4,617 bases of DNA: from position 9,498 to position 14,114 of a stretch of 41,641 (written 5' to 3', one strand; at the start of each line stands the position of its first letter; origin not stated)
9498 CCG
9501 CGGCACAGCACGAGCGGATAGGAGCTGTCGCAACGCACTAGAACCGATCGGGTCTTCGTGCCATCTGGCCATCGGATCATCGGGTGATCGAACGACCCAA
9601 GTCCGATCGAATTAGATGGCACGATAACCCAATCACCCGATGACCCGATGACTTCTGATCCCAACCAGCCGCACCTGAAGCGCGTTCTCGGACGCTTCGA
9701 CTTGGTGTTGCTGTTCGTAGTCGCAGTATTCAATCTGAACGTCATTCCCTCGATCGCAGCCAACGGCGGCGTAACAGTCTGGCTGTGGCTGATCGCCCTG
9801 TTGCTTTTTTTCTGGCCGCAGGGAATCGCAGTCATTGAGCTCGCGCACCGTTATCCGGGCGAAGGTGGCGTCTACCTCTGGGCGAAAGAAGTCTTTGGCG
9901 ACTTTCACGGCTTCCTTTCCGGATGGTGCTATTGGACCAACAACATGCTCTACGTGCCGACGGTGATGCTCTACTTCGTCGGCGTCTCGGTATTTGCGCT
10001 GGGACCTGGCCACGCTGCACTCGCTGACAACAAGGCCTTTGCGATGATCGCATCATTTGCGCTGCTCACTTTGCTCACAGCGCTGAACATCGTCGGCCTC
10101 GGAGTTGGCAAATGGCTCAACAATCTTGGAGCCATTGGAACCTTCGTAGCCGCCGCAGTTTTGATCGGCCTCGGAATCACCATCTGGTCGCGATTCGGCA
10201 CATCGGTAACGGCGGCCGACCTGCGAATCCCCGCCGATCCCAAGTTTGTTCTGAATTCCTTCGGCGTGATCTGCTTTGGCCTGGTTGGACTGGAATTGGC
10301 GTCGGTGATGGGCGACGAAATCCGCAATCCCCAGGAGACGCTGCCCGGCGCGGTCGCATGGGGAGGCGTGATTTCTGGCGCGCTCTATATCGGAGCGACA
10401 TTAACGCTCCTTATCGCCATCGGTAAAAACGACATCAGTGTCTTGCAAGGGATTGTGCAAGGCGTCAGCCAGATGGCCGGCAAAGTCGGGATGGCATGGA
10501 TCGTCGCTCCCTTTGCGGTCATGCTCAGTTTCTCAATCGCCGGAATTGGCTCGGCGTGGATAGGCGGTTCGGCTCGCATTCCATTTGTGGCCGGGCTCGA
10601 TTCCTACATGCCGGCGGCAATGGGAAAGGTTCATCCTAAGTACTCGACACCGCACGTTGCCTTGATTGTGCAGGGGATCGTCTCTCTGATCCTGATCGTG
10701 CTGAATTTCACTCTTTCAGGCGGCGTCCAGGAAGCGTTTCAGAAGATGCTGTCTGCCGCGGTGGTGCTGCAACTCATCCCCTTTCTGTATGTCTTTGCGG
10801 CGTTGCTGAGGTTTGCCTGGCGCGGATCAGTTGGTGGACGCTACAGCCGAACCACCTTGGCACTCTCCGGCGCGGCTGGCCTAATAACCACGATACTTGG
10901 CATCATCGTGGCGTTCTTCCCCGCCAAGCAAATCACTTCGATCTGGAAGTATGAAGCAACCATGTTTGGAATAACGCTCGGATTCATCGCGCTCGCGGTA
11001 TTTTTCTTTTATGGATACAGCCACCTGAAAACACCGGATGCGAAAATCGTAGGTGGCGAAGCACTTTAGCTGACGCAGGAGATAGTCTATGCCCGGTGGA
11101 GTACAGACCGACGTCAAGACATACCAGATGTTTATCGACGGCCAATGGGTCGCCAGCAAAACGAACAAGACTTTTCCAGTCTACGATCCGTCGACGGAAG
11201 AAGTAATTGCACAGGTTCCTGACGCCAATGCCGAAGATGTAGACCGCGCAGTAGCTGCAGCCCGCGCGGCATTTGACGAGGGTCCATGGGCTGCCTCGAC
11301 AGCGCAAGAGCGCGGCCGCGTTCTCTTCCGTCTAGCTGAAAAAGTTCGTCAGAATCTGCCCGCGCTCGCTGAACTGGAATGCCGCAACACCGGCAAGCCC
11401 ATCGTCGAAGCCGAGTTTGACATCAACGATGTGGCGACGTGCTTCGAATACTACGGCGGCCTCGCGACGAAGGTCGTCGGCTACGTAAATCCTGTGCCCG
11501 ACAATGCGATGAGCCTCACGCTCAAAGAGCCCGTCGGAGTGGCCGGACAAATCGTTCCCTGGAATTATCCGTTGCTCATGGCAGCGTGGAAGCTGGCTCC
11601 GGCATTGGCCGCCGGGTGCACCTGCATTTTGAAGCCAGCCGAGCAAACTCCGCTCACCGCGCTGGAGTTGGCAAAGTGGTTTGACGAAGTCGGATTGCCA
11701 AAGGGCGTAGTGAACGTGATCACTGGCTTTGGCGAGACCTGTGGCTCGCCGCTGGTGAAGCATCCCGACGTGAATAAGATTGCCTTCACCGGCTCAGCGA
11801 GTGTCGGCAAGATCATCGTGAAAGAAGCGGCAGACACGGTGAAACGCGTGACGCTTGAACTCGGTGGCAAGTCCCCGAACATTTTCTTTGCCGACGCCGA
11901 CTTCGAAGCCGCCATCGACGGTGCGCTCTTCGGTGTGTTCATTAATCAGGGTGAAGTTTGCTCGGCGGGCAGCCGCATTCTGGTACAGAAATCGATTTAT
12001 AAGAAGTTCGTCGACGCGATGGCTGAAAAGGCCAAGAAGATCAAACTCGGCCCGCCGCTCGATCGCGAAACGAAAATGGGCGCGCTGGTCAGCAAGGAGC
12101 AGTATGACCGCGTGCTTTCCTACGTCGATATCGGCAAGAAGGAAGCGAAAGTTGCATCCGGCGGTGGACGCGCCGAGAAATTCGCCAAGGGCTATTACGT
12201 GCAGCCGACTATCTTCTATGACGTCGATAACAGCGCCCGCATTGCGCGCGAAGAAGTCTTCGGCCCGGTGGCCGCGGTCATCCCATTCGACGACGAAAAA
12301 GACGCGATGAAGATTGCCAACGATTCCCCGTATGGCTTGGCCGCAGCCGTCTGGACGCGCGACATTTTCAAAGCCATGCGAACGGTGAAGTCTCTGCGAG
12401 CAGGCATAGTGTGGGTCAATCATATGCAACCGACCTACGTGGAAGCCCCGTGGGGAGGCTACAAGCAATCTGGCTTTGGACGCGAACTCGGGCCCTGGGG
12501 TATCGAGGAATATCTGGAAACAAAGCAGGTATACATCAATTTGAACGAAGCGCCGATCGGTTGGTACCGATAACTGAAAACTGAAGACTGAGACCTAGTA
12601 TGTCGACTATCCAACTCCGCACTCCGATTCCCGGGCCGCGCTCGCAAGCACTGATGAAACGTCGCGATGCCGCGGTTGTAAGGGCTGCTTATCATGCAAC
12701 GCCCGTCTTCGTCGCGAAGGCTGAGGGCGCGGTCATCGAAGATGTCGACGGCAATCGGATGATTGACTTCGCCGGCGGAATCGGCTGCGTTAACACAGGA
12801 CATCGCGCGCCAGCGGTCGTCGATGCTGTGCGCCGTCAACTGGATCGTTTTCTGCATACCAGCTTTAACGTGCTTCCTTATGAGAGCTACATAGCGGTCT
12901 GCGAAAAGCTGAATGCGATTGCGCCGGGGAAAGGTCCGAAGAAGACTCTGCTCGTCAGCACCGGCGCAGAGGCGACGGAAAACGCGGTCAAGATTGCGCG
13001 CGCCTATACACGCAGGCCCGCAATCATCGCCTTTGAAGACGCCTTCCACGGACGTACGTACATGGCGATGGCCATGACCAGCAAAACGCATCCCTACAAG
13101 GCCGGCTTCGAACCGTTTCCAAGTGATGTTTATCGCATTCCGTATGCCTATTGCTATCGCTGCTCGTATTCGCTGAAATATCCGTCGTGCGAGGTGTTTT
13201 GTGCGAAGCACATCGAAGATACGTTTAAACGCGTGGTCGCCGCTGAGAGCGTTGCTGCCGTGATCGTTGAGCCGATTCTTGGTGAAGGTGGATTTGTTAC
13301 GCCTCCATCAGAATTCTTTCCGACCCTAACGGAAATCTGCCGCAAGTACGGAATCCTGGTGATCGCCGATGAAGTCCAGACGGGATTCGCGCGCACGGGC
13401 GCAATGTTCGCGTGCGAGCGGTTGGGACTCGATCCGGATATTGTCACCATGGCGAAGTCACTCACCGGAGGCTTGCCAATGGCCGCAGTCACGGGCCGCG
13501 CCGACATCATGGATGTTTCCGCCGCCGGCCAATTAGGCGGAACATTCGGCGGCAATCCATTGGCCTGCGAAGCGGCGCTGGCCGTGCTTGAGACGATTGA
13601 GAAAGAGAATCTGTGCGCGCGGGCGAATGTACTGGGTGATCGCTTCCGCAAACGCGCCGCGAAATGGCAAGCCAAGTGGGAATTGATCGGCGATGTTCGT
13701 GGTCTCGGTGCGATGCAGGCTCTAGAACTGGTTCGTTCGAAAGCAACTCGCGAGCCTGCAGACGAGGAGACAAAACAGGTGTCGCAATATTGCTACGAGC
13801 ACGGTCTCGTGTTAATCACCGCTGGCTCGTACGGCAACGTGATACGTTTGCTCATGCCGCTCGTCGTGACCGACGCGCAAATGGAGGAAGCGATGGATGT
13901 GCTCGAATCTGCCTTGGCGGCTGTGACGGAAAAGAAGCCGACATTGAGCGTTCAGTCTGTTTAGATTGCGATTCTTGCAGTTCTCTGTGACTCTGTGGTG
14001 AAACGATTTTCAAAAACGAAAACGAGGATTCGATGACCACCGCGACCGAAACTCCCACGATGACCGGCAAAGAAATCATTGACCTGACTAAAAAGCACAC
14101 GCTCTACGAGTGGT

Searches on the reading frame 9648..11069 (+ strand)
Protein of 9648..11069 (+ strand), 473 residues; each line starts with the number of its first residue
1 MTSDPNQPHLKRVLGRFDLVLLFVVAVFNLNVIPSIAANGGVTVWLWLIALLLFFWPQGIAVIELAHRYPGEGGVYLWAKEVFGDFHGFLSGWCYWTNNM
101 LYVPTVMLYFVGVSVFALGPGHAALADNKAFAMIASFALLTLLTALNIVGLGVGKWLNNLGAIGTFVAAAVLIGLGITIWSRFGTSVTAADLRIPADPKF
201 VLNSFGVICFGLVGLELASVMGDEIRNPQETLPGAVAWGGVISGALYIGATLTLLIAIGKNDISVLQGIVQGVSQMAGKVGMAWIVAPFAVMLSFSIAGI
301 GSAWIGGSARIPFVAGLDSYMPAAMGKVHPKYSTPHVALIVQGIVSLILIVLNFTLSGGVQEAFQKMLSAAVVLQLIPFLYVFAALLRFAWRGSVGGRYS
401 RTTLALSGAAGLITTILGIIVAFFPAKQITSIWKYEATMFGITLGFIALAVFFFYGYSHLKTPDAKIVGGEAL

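Call 6: search_protein_families(library=pfam, proteins=[window:9648-11069:+])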
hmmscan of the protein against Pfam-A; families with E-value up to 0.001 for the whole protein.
window:9648-11069:+ (473 aa): 2 families
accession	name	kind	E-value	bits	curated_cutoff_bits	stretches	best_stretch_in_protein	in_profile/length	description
PF13520.12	AA_permease_2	-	3.9e-48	164.9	27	1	14-431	1-413/427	Amino acid permease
PF00324.27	AA_permease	-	4.3e-18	65.7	24.6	1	36-463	23-464/470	Amino acid permease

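Call 10: find_encoding_contigs(protein=window:9648-11069:+, flank=10000, max_places=10)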
Protein window:9648-11069:+ (473 aa): 1 contig read that carries it; 1 place shown.
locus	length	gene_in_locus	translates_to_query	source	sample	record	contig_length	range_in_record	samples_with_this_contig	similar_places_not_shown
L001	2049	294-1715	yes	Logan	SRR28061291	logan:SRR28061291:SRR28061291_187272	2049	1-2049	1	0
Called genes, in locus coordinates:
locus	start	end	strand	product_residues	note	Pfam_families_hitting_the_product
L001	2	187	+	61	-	?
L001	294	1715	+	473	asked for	PF13520:AA_permease_2, PF00324:AA_permease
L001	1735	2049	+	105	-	?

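Call 11: find_related_loci(query=window:9648-11069:+, collection=genome_contigs, flank=4000)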
Query window:9648-11069:+ (473 aa) in genome_contigs; peptide patterns used: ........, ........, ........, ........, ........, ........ (x = any residue, [..] = any of these).
599 stretches matched a pattern (row limit reached: there are more); 578 encode a relative of the query (tblastn E <= 1e-3); the best 80 are kept; 80 distinct loci.
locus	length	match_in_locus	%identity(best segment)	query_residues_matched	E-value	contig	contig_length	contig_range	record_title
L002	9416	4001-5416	93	2-473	0e+0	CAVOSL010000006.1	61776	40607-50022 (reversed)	MAG: uncultured Acidobacteriaceae bacterium isolate MFD00008.bin.1.132 genome assembly, contig: contig_73501, whole geno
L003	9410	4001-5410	89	3-471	0e+0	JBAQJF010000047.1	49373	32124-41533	MAG: Terriglobales bacterium isolate MFD06600_ilm_asm_bin4 k127_277335, whole genome shotgun sequence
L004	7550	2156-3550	88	2-465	0e+0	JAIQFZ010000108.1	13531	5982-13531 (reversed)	MAG: Terriglobia bacterium isolate SRVP_41 SRVP18_hole-7m-from-trench_1_20cm_scaffold_2560, whole genome shotgun sequenc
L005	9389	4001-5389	87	3-465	0e+0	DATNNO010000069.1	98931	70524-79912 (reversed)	MAG TPA_asm: Terriglobales bacterium isolate SMAG_U11507 k141_77530, whole genome shotgun sequence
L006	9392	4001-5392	88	2-464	0e+0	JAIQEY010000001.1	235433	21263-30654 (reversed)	MAG: Terriglobia bacterium isolate SRVP_12 SR-VP_26_10_2019_B_35cm_scaffold_39, whole genome shotgun sequence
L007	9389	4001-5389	87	3-465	0e+0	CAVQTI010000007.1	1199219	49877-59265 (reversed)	MAG: uncultured Acidobacteriota bacterium isolate MFD00125.bin.1.39 genome assembly, contig: contig_4002, whole genome s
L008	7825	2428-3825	86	3-468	0e+0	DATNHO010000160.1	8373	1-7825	MAG TPA_asm: Terriglobales bacterium isolate SMAG_U11349 k141_786172, whole genome shotgun sequence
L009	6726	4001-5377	87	3-461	0e+0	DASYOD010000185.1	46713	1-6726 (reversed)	MAG TPA_asm: Terriglobales bacterium isolate SMAG_U4420 k141_1556546, whole genome shotgun sequence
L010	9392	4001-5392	87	3-465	0e+0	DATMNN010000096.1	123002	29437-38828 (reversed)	MAG TPA_asm: Terriglobales bacterium isolate SMAG_U12851 k141_4999224, whole genome shotgun sequence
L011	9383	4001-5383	87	4-463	0e+0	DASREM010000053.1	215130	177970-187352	MAG TPA_asm: Terriglobales bacterium isolate SMAG_U10006 k141_1960483, whole genome shotgun sequence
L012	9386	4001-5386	87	3-464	0e+0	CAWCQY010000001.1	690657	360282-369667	MAG: uncultured Acidobacteriota bacterium isolate MFD05377.bin.2.117 genome assembly, contig: contig_104288, whole genom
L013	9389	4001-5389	87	3-465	0e+0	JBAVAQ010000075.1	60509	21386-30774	MAG: Terriglobales bacterium isolate MFD09235_ilm_asm_bin5 k127_446796, whole genome shotgun sequence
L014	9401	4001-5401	86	4-469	0e+0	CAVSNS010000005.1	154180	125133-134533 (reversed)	MAG: uncultured Acidobacteriota bacterium isolate MFD03346.bin.2.100 genome assembly, contig: contig_1151, whole genome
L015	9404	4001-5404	87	2-469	0e+0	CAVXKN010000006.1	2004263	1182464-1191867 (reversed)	MAG: uncultured Acidobacteriota bacterium isolate MFD09567.bin.1.66 genome assembly, contig: contig_40071, whole genome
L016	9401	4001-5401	85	4-469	0e+0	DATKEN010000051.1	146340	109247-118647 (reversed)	MAG TPA_asm: Terriglobales bacterium isolate SMAG_U14500 k141_48635, whole genome shotgun sequence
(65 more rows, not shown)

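Call 76: search_protein_families(library=ncbifam, proteins=[window:9648-11069:+], max_evalue=1e-10)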
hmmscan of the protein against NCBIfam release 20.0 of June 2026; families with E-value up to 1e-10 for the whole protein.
window:9648-11069:+ (473 aa): 11 families
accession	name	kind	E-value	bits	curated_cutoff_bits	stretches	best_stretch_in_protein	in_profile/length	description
TIGR03813.2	Gln_GABA_anti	equivalog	2.2e-44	152.2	650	1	14-450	4-451/479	glutamine/gamma-aminobutyrate antiporter GadC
NF053662.1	Glu_GABA_anti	equivalog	1.2e-38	133.4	640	1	14-455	2-443/468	glutamate/gamma-aminobutyrate antiporter GadC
TIGR00909.1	2A0306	subfamily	2.2e-24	86.2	556.8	1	10-387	1-371/429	amino acid transporter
NF040513.1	antiport_TyrP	equivalog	4.6e-24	84.9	630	1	20-446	11-448/465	tyrosine-tyramine antiporter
TIGR00905.1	2A0302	subfamily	6e-24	84.7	409.05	1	36-420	34-408/473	basic amino acid/polyamine antiporter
TIGR00910.1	2A0307_GadC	equivalog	5e-17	61.7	673.5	1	13-451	15-458/511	glutamate/gamma-aminobutyrate antiporter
NF007929.0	PRK10644.1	equivalog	2e-16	59.8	574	1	34-395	33-380/445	arginine/agmatine antiporter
NF007754.0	PRK10435.1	equivalog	3.3e-15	56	585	1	34-390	29-377/443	cadaverine/lysine antiporter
NF053761.1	BrChAATpBcaP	equivalog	4.8e-13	49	690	1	6-349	16-364/460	branched-chain amino acid transporter BcaP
TIGR03810.1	arg_ornith_anti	equivalog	2.2e-12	46.4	591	1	27-420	21-406/468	arginine-ornithine antiporter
NF008466.1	PRK11357.1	equivalog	1.6e-11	43.8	800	1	40-352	42-348/446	fructoselysine/psicoselysine transporter FrlA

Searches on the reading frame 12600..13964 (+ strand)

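Call 6: search_protein_families(library=pfam, proteins=[window:12600-13964:+])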
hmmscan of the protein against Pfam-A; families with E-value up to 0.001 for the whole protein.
window:12600-13964:+ (454 aa): 2 families
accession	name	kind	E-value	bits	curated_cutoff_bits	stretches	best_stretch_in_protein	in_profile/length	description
PF00202.27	Aminotran_3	-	5.1e-128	427.6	30.5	1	30-439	5-403/403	Aminotransferase class-III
PF00155.27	Aminotran_1_2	-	6.1e-05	22.8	19.7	1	237-435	165-361/361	Aminotransferase class I and II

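Call 76: search_protein_families(library=ncbifam, proteins=[window:12600-13964:+], max_evalue=1e-10)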
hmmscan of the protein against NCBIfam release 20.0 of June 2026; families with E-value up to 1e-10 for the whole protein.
window:12600-13964:+ (454 aa): 69 families (the best 25 are shown)
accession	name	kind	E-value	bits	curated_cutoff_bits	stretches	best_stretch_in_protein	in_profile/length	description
TIGR00700.1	GABAtrnsam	equivalog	2.9e-173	576.3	506.65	1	20-440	1-419/420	4-aminobutyrate--2-oxoglutarate transaminase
NF004714.0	PRK06058.1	subfamily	1.1e-170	568.1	639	1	5-441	13-446/447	4-aminobutyrate--2-oxoglutarate transaminase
NF005376.0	PRK06918.1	equivalog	9.7e-164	545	676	1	7-446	9-448/451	4-aminobutyrate--2-oxoglutarate transaminase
NF005692.0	PRK07495.1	equivalog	1.9e-150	501.3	724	1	16-444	4-424/425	4-aminobutyrate--2-oxoglutarate transaminase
NF005272.0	PRK06777.1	equivalog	5.5e-141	470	725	1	16-440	4-420/421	4-aminobutyrate--2-oxoglutarate transaminase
NF005985.0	PRK08088.1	equivalog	2.8e-140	467.8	713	1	16-442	5-424/426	4-aminobutyrate--2-oxoglutarate transaminase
NF007308.0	PRK09792.1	equivalog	5.7e-136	453.7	747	1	18-439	6-419/421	4-aminobutyrate transaminase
NF004426.0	PRK05769.1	equivalog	6.9e-136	453.5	552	1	3-441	5-439/441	acetyl ornithine aminotransferase family protein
NF005993.0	PRK08117.1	subfamily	3.2e-134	447.8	574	1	29-444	19-432/433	aspartate aminotransferase family protein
NF006228.0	PRK08360.1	equivalog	9.9e-122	406.7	608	1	19-446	7-431/443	aspartate aminotransferase family protein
NF049976.1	AmadipTransam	equivalog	3.3e-113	378.7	650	1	28-442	8-415/416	2-aminoadipate transaminase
NF045634.1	LeuMetRace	equivalog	1.5e-107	360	800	1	20-446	8-431/432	leucine/methionine racemase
NF006368.0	PRK08593.1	equivalog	3.1e-103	345.8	570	1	28-445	22-435/448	aspartate aminotransferase family protein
TIGR00707.1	argD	subfamily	7.1e-96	321.3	410.05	1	30-439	5-380/381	acetylornithine/succinylornithine family transaminase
NF002874.0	PRK03244.1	equivalog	2.4e-94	316.4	457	1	19-444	10-397/399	acetylornithine transaminase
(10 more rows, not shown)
